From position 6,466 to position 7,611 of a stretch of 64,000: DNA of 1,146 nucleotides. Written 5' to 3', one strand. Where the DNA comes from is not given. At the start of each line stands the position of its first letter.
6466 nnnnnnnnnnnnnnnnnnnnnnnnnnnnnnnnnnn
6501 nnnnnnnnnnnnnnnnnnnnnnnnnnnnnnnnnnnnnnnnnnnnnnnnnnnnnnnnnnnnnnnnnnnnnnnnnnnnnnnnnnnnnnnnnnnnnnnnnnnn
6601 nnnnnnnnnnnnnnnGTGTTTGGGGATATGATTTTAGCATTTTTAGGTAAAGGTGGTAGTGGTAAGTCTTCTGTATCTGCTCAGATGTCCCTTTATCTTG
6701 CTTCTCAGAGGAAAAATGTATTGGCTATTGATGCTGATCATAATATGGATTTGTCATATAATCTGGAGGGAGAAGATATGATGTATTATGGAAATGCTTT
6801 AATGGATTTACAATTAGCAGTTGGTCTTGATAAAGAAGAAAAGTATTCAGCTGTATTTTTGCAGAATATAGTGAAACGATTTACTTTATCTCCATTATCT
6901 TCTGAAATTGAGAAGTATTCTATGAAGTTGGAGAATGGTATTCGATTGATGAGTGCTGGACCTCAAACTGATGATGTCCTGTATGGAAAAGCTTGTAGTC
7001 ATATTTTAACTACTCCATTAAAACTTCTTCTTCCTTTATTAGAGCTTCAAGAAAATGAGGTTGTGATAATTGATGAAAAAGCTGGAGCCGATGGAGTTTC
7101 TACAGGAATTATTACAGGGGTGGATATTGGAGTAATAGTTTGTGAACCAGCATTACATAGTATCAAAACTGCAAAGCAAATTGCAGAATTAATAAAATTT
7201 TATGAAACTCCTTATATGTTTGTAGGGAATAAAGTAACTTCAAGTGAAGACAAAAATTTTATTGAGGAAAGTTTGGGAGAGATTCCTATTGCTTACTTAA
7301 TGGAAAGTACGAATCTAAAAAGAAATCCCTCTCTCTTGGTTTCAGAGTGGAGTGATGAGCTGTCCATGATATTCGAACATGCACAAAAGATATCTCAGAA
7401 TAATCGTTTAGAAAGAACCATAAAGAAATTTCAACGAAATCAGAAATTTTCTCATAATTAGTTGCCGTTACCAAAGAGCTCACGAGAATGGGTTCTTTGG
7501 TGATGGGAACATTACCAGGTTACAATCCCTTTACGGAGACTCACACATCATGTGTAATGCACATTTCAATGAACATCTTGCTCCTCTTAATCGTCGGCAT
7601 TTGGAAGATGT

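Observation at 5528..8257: Translationally coupled COG0523 GTPase and CooC-like ATPase with no obvious metalloenzyme client, followed by a GC-elevated orphan gene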

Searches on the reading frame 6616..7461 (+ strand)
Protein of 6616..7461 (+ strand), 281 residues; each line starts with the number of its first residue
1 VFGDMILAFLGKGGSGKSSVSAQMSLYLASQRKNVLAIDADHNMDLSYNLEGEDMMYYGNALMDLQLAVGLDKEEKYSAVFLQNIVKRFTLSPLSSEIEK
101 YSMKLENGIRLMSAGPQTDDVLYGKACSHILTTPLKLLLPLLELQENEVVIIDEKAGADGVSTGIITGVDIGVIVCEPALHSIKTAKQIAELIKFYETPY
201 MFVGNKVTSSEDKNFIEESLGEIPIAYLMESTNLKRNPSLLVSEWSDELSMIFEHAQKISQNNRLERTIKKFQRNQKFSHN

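Call 3: search_protein_families(library=pfam, proteins=[window:6616-7461:+], max_evalue=0.01)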
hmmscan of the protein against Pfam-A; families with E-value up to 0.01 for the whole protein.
window:6616-7461:+ (281 aa): 5 families
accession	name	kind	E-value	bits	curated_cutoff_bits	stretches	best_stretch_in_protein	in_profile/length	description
PF01656.29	CbiA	-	1.2e-09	38.6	25.4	1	10-222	5-98/125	CobQ/CobB/MinD/ParA nucleotide binding domain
PF13614.12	AAA_31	-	8.4e-08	32.8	27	1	11-107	9-99/177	AAA domain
PF02374.21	ArsA_ATPase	-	6.8e-06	26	24.3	1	7-49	4-48/305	Anion-transporting ATPase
PF10609.15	ParA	-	1.2e-05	25.3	27.1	1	5-41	5-41/246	NUBPL iron-transfer P-loop NTPase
PF00142.24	Fer4_NifH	-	8.6e-05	22.6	25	1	6-46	2-42/271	4Fe-4S iron sulfur cluster binding proteins, NifH/frxC family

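Call 4: search_protein_families(library=ncbifam, proteins=[window:6616-7461:+], max_evalue=0.01)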
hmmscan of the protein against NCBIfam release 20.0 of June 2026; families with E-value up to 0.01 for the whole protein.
window:6616-7461:+ (281 aa): 19 families
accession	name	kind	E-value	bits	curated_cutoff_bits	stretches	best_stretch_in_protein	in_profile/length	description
TIGR01969.1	minD_arch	subfamily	1.5e-08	34.1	201.75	1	10-44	7-41/251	cell division ATPase MinD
NF041546.1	ParA_partition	equivalog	3.8e-08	33.1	180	1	11-44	7-40/203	ParA family partition ATPase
TIGR01968.1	minD_bact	equivalog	3.8e-08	33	212.9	1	7-51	5-52/261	septum site-determining protein MinD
TIGR03371.1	cellulose_yhjQ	equivalog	4.1e-07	29.8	157.85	1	12-50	10-48/246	cellulose biosynthesis protein BcsQ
TIGR01281.1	DPOR_bchL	equivalog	2.2e-06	27.2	345.15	1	5-52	1-48/268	ferredoxin:protochlorophyllide reductase (ATP-dependent) iron-sulfur ATP-binding protein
NF047398.1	AAA_KGGVGR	domain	3.8e-06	27.4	90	1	12-189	11-185/190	KGGVGR-motif variant AAA ATPase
NF009701.0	PRK13230.1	subfamily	4.2e-05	22.7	350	1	7-55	4-53/291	nitrogenase reductase-like protein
TIGR00345.1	GET3_arsA_TRC40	subfamily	8e-05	22.3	135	1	9-49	2-42/299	TRC40/GET3/ArsA family transport-energizing ATPase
NF033200.1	F430_CfbC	exception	0.0001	21.8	402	1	7-52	3-49/260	Ni-sirohydrochlorin a,c-diamide reductive cyclase ATP-dependent reductase subunit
NF010443.0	PRK13869.1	subfamily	0.00019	20.4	446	1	12-48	130-166/405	plasmid-partitioning protein RepA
NF053622.1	ATPseBagAMYCTU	equivalog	0.0006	19.4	400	1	11-44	14-47/325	ATPase BagA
TIGR02016.1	BchX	equivalog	0.00061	19.2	331.2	1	6-52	2-48/296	chlorophyllide a reductase iron protein subunit X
NF041136.1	MrpORP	equivalog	0.00073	18.9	450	1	6-41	8-43/365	iron-sulfur cluster carrier protein MrpORP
TIGR01287.1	nifH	equivalog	0.00073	18.9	394.35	1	7-70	3-63/275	nitrogenase iron protein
NF050088.1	Get3_fold_NosAFP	equivalog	0.00077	18.5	325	1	5-51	3-49/364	Get3/ArsA fold putative tail anchor-mediating ATPase NosAFP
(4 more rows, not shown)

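Call 13: search_solved_structures(query=window:6628-7461:+, max_evalue=0.01)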
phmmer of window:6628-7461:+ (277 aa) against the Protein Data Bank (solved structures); distinct sequences matched with E-value up to 0.01: 7.
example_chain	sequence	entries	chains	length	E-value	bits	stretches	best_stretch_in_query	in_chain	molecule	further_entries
3kje_A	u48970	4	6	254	6.3e-10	42.2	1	2-255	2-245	CO dehydrogenase/acetyl-CoA synthase complex, accessory protein CooC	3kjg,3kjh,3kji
1f48_A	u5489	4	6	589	0.00065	22.5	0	3-39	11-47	ARSENITE-TRANSLOCATING ATPASE | ARSENICAL PUMP-DRIVING ATPASE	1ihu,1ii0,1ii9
4v03_A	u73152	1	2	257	0.00073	22.4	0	3-48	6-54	SITE-DETERMINING PROTEIN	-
3ea0_A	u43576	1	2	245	0.0017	21.1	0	144-199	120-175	ATPase, ParA family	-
1g3q_A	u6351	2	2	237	0.0035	20.1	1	5-43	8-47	CELL DIVISION INHIBITOR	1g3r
1ion_A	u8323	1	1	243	0.0052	19.6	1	5-46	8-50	PROBABLE CELL DIVISION INHIBITOR MIND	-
4v02_A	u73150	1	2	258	0.0065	19.3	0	3-48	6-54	SITE-DETERMINING PROTEIN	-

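Call 27: search_solved_structures(query=window:6628-7461:+, max_evalue=0.000001, show_alignments=1)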
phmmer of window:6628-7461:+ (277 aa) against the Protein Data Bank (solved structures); distinct sequences matched with E-value up to 0.000001: 1.
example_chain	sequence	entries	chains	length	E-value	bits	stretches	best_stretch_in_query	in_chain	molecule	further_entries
3kje_A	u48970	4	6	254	6.3e-10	42.2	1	2-255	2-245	CO dehydrogenase/acetyl-CoA synthase complex, accessory protein CooC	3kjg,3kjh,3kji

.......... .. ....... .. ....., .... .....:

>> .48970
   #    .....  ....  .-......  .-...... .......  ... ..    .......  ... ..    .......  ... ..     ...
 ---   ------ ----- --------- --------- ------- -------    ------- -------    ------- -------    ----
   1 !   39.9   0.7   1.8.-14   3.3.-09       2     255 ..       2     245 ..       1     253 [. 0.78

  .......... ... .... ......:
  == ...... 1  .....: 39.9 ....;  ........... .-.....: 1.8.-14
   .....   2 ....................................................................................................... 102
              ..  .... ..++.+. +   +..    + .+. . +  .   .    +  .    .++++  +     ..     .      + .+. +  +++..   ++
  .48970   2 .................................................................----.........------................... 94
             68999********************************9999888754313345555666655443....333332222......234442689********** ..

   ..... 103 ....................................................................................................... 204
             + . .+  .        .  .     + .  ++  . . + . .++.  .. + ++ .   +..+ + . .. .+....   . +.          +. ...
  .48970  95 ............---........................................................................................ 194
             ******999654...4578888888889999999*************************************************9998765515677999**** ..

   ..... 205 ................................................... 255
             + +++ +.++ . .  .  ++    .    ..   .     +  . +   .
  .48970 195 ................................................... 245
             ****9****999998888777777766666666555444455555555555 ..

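Call 28: find_homologous_proteins(query=window:6628-7461:+, max_evalue=1e-10)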
Query window:6628-7461:+ (277 aa): 968 proteins with E <= 1e-10 among 1718 candidates; the best 120 are listed.
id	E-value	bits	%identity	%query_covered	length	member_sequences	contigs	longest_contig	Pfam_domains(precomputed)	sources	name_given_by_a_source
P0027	5.0e-165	565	94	100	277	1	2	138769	PF10609.16,PF01656.30,PF13614.13,PF02374.22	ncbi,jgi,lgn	jgi:CO dehydrogenase maturation factor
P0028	1.1e-157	541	89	100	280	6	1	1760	PF10609.16,PF01656.30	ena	-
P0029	1.2e-156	538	89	100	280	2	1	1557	PF10609.16,PF01656.30,PF13614.13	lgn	-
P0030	7.7e-156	535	89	100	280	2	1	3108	PF10609.16,PF01656.30,PF13614.13,PF02374.22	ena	-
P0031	9.8e-156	535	89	100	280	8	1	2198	PF01656.30,PF13614.13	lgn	-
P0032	3.8e-155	533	88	100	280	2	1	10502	PF10609.16,PF01656.30,PF02374.22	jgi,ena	jgi:CO dehydrogenase maturation factor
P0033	5.8e-155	532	88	100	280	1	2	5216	PF10609.16,PF01656.30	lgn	-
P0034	1.3e-154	531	88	100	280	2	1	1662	PF10609.16,PF01656.30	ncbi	-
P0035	5.1e-154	529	87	100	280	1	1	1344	PF10609.16,PF01656.30,PF13614.13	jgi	-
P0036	1.6e-153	527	88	100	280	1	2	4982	PF10609.16,PF01656.30,PF13614.13,PF02374.22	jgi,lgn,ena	jgi:CO dehydrogenase maturation factor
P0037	1.3e-152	524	86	100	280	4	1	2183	PF10609.16,PF01656.30,PF13614.13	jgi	-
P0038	1.9e-152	524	85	100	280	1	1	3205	PF10609.16,PF01656.30,PF13614.13,PF02374.22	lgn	-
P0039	4.9e-150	516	86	100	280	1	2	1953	PF01656.30,PF13614.13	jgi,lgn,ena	jgi:CO dehydrogenase maturation factor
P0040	1.1e-136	472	79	99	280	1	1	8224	PF10609.16,PF01656.30,PF02374.22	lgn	-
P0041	3.5e-135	467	77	99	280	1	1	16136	PF01656.30,PF02374.22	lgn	-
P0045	4.1e-133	461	75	100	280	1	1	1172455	PF01656.30,PF02374.22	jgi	jgi:CO dehydrogenase maturation factor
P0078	1.5e-116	406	67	100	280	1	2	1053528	-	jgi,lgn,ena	-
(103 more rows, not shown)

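Call 29: find_encoding_contigs(protein=P0027, flank=6000, max_places=2)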
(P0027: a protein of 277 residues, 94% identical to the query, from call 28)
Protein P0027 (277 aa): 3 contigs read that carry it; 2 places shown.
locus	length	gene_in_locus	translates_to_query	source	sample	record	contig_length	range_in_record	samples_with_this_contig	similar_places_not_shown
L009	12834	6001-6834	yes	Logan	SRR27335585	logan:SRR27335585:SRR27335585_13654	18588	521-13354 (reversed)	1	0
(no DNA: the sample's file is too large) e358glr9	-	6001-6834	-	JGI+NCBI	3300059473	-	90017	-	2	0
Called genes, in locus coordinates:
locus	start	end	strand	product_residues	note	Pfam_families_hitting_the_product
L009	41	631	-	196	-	-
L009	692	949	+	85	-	-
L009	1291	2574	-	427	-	PF01943:Polysacc_synt, PF13440:Polysacc_synt_3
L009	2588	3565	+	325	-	PF04018:VCA0040-like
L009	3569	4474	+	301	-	PF00005:ABC_tran, PF13175:AAA_15 (faint), PF13304:AAA_21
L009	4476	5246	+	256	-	PF01061:ABC2_membrane, PF12698:ABC2_membrane_3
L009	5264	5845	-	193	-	PF00625:Guanylate_kin (weak), PF13191:AAA_16 (weak), PF13401:AAA_22 (weak)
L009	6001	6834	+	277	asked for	PF01656:CbiA, PF02374:ArsA_ATPase (weak), PF10609:ParA (faint), PF13614:AAA_31 (weak)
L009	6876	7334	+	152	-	-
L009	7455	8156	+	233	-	-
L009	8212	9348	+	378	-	-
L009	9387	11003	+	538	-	PF16927:HisKA_7TM, PF00512:HisKA, PF02518:HATPase_c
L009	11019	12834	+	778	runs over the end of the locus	?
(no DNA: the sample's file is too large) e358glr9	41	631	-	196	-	-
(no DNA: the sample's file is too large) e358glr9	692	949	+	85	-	-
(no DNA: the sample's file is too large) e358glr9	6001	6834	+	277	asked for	PF01656:CbiA, PF02374:ArsA_ATPase (weak), PF10609:ParA (faint), PF13614:AAA_31 (weak)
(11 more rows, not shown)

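Call 30: find_encoding_contigs(protein=P0045, flank=6000, max_places=2)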
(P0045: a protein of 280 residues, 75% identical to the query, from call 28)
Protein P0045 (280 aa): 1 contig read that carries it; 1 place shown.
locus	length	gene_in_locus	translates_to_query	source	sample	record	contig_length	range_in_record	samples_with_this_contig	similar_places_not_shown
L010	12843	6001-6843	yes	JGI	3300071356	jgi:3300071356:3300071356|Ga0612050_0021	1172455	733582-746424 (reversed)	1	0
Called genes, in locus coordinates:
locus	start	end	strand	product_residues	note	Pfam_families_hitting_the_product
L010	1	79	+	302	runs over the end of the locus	PF04018:VCA0040-like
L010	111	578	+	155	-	-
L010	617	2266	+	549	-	PF09972:DUF2207, PF20990:DUF2207_C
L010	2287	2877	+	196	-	PF01230:HIT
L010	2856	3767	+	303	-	PF13175:AAA_15 (faint), PF13476:AAA_23 (faint), PF00005:ABC_tran, PF13304:AAA_21 (weak)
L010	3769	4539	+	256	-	PF01061:ABC2_membrane, PF12698:ABC2_membrane_3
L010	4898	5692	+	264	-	PF04402:SIMPL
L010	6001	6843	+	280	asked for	PF01656:CbiA, PF02374:ArsA_ATPase (weak)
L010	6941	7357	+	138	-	-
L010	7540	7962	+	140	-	PF00011:HSP20, PF17886:ArsA_HSP20 (weak)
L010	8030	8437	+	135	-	PF08570:DUF1761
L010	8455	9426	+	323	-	PF01699:Na_Ca_ex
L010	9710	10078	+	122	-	PF09579:Spore_YtfJ (weak)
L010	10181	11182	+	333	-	-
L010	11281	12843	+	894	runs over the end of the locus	PF00690:Cation_ATPase_N, PF00122:E1-E2_ATPase, PF00702:Hydrolase, PF13246:Cation_ATPase, PF08282:Hydrolase_3 (faint), PF00689:Cation_ATPase_C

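Call 31: find_encoding_contigs(protein=P0078, flank=6000, max_places=2)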
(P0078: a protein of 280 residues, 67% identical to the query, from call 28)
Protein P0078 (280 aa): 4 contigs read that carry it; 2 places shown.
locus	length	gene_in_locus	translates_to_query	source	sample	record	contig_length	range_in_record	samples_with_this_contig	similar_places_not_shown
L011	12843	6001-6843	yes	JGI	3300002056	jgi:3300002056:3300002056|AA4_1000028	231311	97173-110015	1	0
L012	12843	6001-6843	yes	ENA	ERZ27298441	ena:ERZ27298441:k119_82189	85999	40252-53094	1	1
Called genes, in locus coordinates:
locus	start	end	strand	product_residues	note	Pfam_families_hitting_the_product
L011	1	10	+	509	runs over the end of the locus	PF00270:DEAD, PF00271:Helicase_C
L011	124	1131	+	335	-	-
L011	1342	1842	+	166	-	-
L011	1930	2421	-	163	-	-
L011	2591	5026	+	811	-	PF03382:DUF285, PF01471:PG_binding_1 (weak)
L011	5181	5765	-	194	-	PF03167:UDG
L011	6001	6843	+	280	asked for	-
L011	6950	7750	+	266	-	-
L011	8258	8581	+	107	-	PF01741:MscL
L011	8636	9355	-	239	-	PF06123:CreD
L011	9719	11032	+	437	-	PF03477:ATP-cone, PF00268:Ribonuc_red_sm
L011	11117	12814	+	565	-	PF02867:Ribonuc_red_lgC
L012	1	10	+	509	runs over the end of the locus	PF00270:DEAD, PF00271:Helicase_C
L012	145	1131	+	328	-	-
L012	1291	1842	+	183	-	-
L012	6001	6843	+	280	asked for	-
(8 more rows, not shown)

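Call 55: find_related_loci(query=A2, collection=metagenome_contigs, flank=4000)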
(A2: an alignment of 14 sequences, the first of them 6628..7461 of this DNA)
Query A2 (277 aa) in metagenome_contigs; peptide patterns used: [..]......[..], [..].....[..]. (x = any residue, [..] = any of these).
600 stretches matched a pattern (row limit reached: there are more); 98 encode a relative of the query (tblastn E <= 1e-3); the best 80 are kept; 80 distinct loci.
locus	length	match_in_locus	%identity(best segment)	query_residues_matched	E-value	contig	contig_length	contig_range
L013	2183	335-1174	86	1-277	3e-158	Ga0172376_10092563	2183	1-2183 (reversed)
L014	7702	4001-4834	63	1-275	2e-117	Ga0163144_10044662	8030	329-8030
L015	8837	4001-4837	66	1-276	3e-116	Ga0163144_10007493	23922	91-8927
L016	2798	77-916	58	1-276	8e-121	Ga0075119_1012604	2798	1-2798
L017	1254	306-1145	58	1-276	1e-126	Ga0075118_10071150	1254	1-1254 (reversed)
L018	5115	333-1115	64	19-276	4e-115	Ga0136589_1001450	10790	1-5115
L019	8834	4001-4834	62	1-275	8e-115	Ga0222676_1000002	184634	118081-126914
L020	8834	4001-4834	62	1-275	7e-115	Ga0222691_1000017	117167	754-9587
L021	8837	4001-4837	70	1-276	3e-113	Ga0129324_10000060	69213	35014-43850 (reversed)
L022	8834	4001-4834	67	1-275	4e-112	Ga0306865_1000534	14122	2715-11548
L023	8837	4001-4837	65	1-277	2e-109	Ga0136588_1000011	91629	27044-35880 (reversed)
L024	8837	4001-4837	66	1-276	6e-109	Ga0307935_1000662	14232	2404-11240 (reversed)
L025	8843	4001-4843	58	1-276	2e-108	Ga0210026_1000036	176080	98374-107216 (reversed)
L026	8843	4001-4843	58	1-276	2e-108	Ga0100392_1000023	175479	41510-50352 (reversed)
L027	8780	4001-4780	65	19-275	3e-107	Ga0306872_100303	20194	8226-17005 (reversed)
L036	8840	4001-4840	45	1-275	4e-75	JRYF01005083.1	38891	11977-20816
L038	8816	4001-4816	48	1-274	1e-72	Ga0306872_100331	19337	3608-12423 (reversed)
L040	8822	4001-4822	44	1-275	2e-70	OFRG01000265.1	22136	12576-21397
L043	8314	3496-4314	42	1-277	3e-69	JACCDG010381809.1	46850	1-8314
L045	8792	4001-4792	45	1-274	1e-67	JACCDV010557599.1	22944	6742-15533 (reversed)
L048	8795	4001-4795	45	1-263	5e-64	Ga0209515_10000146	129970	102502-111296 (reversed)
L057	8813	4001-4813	44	1-271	1e-64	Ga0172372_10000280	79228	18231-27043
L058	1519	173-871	48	1-229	6e-59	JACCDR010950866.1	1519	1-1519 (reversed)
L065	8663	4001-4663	44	1-222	3e-51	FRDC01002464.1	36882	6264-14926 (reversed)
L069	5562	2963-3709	40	1-249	6e-49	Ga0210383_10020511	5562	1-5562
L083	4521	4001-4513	47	1-164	9e-38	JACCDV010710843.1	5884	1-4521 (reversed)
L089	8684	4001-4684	38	1-221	2e-35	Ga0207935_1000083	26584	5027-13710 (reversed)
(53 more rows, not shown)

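Call 60: search_protein_families(library=pfam, proteins=[L025:3651-4004:+, L069:2492-2959:+, L036:3072-3911:-, L048:5096-5830:-, L058:1028-1519:+, L040:4981-5730:+, L025:4852-5721:+, L048:3089-3952:+], max_evalue=0.01)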
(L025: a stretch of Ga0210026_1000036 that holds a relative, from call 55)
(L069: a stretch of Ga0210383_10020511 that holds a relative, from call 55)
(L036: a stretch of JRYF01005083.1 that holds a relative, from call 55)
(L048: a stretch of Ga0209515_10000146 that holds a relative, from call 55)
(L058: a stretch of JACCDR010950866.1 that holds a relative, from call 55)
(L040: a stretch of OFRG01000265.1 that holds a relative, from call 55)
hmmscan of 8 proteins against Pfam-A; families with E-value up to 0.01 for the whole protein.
L025:3651-4004:+ (117 aa): 1 family
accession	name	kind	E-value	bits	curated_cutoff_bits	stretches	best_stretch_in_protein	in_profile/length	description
PF01475.25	FUR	-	2.8e-12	47.3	23.1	1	13-91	13-98/121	Ferric uptake regulator family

L069:2492-2959:+ (155 aa): 2 families
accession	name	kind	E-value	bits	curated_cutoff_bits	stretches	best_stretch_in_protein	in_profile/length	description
PF01475.25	FUR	-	3e-20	73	23.1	1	29-136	3-111/121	Ferric uptake regulator family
PF08100.18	Dimerisation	-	0.0036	17.5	25.6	1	36-94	27-81/93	O-methyltransferase dimerisation domain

L036:3072-3911:- (279 aa): 1 family
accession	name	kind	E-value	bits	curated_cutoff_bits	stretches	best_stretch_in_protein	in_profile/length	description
PF02535.28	Zip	-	1.8e-24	87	35.1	1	89-241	164-322/323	ZIP Zinc transporter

L048:5096-5830:- (244 aa): 2 families
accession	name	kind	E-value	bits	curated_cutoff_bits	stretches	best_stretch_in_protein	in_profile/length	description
PF02535.28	Zip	-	3.7e-18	66.3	35.1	2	89-242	164-322/323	ZIP Zinc transporter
PF10066.14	DUF2304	-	0.0005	20.7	25.5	1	4-93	5-92/106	Uncharacterized conserved protein (DUF2304)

L058:1028-1519:+ (164 aa): 2 families
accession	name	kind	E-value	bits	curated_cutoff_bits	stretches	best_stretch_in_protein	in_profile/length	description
PF02535.28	Zip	-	5.3e-13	49.3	35.1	2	87-164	162-237/323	ZIP Zinc transporter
PF05940.17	NnrS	-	0.0022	17.8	28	1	11-103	108-202/371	NnrS protein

L040:4981-5730:+ (249 aa): 0 families

L025:4852-5721:+ (289 aa): 0 families

L048:3089-3952:+ (287 aa): 4 families
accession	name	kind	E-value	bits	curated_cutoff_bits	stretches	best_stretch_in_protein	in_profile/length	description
PF17773.7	UPF0176_N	-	9e-25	87.3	26.2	1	3-94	1-92/92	UPF0176 acylphosphatase like domain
PF12368.13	Rhodanese_C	-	2.4e-12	47.4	26.9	1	218-282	1-65/66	Rhodanase C-terminal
PF00581.25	Rhodanese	-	4.5e-07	30.7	22.2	1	115-209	2-100/102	Rhodanese-like domain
PF04940.18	BLUF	-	0.0036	17.8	25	1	16-75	18-77/92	Sensors of blue-light using FAD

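Call 61: search_protein_families(library=pfam, proteins=[L036:4952-5350:+, L069:3723-4151:+, L009:6915-7334:+, L038:4919-5182:+, L057:4921-5187:+, L011:6950-7750:+, L014:4935-5630:+, L045:3186-3947:+, L089:4891-5286:+, L083:3278-3901:+], max_evalue=0.01)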
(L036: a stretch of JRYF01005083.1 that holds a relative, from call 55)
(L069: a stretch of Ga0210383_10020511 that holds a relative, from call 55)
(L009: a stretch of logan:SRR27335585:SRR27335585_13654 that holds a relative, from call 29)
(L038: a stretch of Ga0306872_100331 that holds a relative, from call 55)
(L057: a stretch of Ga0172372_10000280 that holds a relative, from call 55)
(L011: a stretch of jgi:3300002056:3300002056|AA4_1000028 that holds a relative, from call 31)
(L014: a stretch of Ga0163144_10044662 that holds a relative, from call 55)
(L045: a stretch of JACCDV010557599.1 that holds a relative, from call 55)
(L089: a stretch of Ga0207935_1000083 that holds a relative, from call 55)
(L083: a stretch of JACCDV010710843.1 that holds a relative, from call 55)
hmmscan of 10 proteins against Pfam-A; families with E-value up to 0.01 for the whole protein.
L036:4952-5350:+ (132 aa): 1 family
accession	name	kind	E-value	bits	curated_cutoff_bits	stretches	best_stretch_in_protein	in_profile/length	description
PF20704.4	KH_NucS_shadow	-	6.6e-06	26.5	27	1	26-102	20-96/130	NucS shadow ORF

L069:3723-4151:+ (142 aa): 0 families

L009:6915-7334:+ (139 aa): 0 families

L038:4919-5182:+ (87 aa): 0 families

L057:4921-5187:+ (88 aa): 0 families

L011:6950-7750:+ (266 aa): 0 families

L014:4935-5630:+ (231 aa): 0 families

L045:3186-3947:+ (253 aa): 0 families

L089:4891-5286:+ (131 aa): 0 families

L083:3278-3901:+ (207 aa): 0 families
